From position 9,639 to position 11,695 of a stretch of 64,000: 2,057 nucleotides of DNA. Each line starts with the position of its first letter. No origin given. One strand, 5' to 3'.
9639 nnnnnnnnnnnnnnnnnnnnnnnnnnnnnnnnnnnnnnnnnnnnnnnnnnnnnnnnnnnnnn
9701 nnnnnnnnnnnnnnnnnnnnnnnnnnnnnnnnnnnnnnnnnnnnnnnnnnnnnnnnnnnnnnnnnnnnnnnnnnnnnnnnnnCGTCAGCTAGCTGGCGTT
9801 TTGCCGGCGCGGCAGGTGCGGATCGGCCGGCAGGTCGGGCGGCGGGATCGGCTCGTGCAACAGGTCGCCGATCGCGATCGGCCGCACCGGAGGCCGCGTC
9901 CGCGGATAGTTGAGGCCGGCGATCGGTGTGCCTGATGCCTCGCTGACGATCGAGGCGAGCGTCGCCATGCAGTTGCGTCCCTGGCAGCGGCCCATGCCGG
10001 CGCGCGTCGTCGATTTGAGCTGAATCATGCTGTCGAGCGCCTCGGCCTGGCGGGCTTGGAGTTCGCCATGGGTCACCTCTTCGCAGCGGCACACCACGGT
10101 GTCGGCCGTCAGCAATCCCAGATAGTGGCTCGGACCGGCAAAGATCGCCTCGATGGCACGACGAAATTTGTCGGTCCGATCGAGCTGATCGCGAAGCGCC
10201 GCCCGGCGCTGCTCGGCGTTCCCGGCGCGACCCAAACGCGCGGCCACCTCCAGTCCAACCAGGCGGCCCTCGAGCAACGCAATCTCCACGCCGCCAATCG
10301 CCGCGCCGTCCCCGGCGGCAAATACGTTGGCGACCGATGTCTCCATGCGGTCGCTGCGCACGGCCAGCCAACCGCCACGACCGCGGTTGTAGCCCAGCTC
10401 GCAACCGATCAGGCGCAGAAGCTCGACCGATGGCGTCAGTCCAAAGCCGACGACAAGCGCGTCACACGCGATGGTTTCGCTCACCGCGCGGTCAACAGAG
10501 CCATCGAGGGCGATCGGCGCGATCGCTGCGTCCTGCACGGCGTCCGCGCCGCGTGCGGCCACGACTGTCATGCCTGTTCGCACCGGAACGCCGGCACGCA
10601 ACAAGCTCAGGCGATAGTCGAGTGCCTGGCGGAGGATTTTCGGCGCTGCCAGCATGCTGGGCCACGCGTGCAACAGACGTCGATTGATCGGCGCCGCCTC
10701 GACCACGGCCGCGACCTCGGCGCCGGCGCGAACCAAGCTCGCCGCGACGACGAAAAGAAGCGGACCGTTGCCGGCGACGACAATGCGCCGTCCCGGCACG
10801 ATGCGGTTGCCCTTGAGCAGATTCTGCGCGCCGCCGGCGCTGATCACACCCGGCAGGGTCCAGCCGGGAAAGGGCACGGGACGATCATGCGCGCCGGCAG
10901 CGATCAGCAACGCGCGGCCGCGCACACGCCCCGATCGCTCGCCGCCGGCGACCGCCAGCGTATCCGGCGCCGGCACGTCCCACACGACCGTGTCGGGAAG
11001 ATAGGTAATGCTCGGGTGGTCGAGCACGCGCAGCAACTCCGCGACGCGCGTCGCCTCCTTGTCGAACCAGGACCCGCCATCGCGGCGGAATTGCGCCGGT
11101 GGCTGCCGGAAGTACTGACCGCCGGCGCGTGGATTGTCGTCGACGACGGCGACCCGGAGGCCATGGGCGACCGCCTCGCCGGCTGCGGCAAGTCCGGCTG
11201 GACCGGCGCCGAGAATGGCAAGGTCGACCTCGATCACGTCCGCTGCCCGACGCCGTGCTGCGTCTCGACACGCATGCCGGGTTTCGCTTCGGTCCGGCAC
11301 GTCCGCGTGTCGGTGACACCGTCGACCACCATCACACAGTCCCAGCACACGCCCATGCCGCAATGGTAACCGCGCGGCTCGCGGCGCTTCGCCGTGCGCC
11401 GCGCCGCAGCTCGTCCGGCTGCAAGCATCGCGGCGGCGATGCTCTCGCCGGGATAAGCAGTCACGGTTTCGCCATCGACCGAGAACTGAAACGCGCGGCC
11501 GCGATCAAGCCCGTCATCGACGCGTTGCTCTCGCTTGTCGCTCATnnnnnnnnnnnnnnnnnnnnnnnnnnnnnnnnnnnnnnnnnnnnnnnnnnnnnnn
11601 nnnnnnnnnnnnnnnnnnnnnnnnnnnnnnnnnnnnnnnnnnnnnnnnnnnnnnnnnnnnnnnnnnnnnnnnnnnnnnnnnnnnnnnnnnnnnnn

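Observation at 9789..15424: Minus-strand operon resembling (hydroxy)proline-betaine catabolism: Rieske enzyme + DapA-like deaminase + three-subunit flavo-Fe-S dehydrogenase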

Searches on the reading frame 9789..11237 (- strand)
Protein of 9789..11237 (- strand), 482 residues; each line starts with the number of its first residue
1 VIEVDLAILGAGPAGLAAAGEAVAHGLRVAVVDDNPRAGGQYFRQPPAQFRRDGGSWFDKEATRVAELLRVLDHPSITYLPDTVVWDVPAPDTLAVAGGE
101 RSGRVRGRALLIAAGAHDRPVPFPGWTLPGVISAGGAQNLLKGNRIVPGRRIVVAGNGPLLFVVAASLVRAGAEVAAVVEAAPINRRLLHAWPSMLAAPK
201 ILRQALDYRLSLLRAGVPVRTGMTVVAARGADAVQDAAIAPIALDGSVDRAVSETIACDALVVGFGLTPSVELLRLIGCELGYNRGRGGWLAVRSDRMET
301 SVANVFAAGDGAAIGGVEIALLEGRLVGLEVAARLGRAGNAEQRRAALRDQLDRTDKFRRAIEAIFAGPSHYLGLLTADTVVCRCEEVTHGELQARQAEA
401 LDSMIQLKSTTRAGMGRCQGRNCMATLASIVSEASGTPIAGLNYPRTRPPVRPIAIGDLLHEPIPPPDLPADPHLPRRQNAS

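Call 4: search_protein_families(library=pfam, proteins=[window:9789-11237:-])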
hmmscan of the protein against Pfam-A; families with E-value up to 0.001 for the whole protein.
window:9789-11237:- (482 aa): 9 families
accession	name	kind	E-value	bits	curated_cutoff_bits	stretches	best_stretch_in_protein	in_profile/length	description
PF07992.20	Pyr_redox_2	-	5.8e-26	92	26.1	1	5-314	2-278/291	Pyridine nucleotide-disulphide oxidoreductase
PF04324.20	Fer2_BFD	-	1.8e-08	35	26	1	381-432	1-49/50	BFD-like [2Fe-2S] binding domain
PF13450.12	NAD_binding_8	-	1e-06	29.4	21.9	1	8-60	1-54/68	NAD(P)-binding Rossmann-like domain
PF17806.6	SO_alpha_A3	-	1.7e-06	28.7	23.1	1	382-458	6-82/87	Sarcosine oxidase A3 domain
PF12831.13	FAD_oxidored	-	1.9e-06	27.9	27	1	5-43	1-39/416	FAD dependent oxidoreductase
PF13738.12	Pyr_redox_3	-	4.3e-06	26.6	30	0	8-43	2-36/305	Pyridine nucleotide-disulphide oxidoreductase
PF00890.30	FAD_binding_2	-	8.5e-05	22.3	20.4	1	5-41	1-37/414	FAD binding domain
PF03486.20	HI0933_like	-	0.00019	21.4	50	1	5-39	2-36/244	HI0933-like protein Rossmann domain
PF01266.30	DAO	-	0.00037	20.6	27.9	1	5-41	1-38/353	FAD dependent oxidoreductase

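Call 5: search_protein_families(library=ncbifam, proteins=[window:9789-11237:-])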
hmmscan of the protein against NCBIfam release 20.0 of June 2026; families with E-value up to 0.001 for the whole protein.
window:9789-11237:- (482 aa): 39 families (the best 25 are shown)
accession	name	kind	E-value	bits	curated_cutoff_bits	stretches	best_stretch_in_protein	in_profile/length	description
TIGR01372.1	soxA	subfamily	6.8e-39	133.4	1164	1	4-459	169-595/996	sarcosine oxidase subunit alpha family protein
NF009410.0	PRK12771.1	subfamily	1.1e-11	44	516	2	109-336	226-446/566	NAD(P)-binding protein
NF004991.0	PRK06370.1-3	subfamily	1.4e-10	40.4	620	1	111-310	169-340/509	FAD-containing oxidoreductase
TIGR03377.1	glycerol3P_GlpA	equivalog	8e-10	37.8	552.8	1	378-434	419-476/530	anaerobic glycerol-3-phosphate dehydrogenase subunit GlpA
NF045765.1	PhenlGlyoxDHPadH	equivalog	9.2e-10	37.9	475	1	77-312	72-277/416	NADH-dependent phenylglyoxylate dehydrogenase subunit epsilon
TIGR02053.1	MerA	equivalog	1.3e-08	34.3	454.45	1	104-311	126-307/465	mercury(II) reductase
NF009409.0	PRK12770.1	subfamily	1.5e-08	34.1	343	1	5-40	20-55/360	putative glutamate synthase subunit beta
NF009454.0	PRK12814.1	equivalog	1.5e-08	33.5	916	1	6-43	196-233/657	putative NADPH-dependent glutamate synthase small subunit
NF008313.0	PRK11101.1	equivalog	1.7e-08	33.5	425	1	379-434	430-486/548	anaerobic glycerol-3-phosphate dehydrogenase subunit A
TIGR01350.1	lipoamide_DH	equivalog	3.6e-08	32.5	408.8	0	4-40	2-37/461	dihydrolipoyl dehydrogenase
NF042949.2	3PPDioc_HcaD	equivalog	4e-08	32.4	450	1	109-313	101-277/386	3-phenylpropionate/cinnamic acid dioxygenase ferredoxin--NAD(+) reductase subunit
TIGR01292.1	TRX_reduct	equivalog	4.4e-08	32.3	343.45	0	216-310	191-273/300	thioredoxin-disulfide reductase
TIGR04018.1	Bthiol_YpdA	hypoth_equivalog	3e-07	29.5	339.9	0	5-33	1-29/316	YpdA family putative bacillithiol disulfide reductase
TIGR03315.1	Se_ygfK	equivalog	6.2e-07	27.2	835.3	0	148-312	665-815/1012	putative selenate reductase subunit YgfK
NF006593.0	PRK09126.1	equivalog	1e-06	27.9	420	1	3-62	4-60/393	5-demethoxyubiquinol-8 5-hydroxylase UbiM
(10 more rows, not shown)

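Call 18: search_solved_structures(query=window:9789-11237:-, max_evalue=1e-8)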
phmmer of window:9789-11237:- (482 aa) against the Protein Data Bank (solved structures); distinct sequences matched with E-value up to 1e-8: 3.
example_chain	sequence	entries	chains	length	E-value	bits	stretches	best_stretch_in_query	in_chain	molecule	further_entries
1y56_A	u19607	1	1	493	3.9e-18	68.7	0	2-157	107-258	hypothetical protein PH1363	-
2gag_A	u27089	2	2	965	1.2e-12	50.6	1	3-181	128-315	heterotetrameric sarcosine oxidase alpha-subunit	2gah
1vrq_A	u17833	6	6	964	1.5e-12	50.3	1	3-182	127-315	Sarcosine oxidase alpha subunit | Subunit alpha of sarcosine oxidase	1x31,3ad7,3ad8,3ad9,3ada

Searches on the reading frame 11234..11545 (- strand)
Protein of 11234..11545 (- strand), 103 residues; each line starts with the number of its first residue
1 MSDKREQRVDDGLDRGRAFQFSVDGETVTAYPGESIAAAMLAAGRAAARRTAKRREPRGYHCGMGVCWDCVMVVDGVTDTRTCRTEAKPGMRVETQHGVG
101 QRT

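Call 4: search_protein_families(library=pfam, proteins=[window:11234-11545:-])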
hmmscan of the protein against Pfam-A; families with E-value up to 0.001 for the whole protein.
window:11234-11545:- (103 aa): 1 family
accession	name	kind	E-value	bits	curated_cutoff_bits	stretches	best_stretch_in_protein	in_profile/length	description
PF13510.11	Fer2_4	-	1.1e-25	89.9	22.8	1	17-97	2-81/82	2Fe-2S iron-sulfur cluster binding domain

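Call 5: search_protein_families(library=ncbifam, proteins=[window:11234-11545:-])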
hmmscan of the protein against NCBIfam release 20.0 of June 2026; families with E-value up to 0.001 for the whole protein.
window:11234-11545:- (103 aa): 1 family
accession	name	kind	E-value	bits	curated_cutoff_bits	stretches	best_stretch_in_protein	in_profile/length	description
TIGR01372.1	soxA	subfamily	5.9e-08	31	1164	1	8-61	7-60/996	sarcosine oxidase subunit alpha family protein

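Call 20: search_solved_structures(query=window:11234-11545:-, max_evalue=0.001)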
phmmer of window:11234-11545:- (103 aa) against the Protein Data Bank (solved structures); distinct sequences matched with E-value up to 0.001: 0.
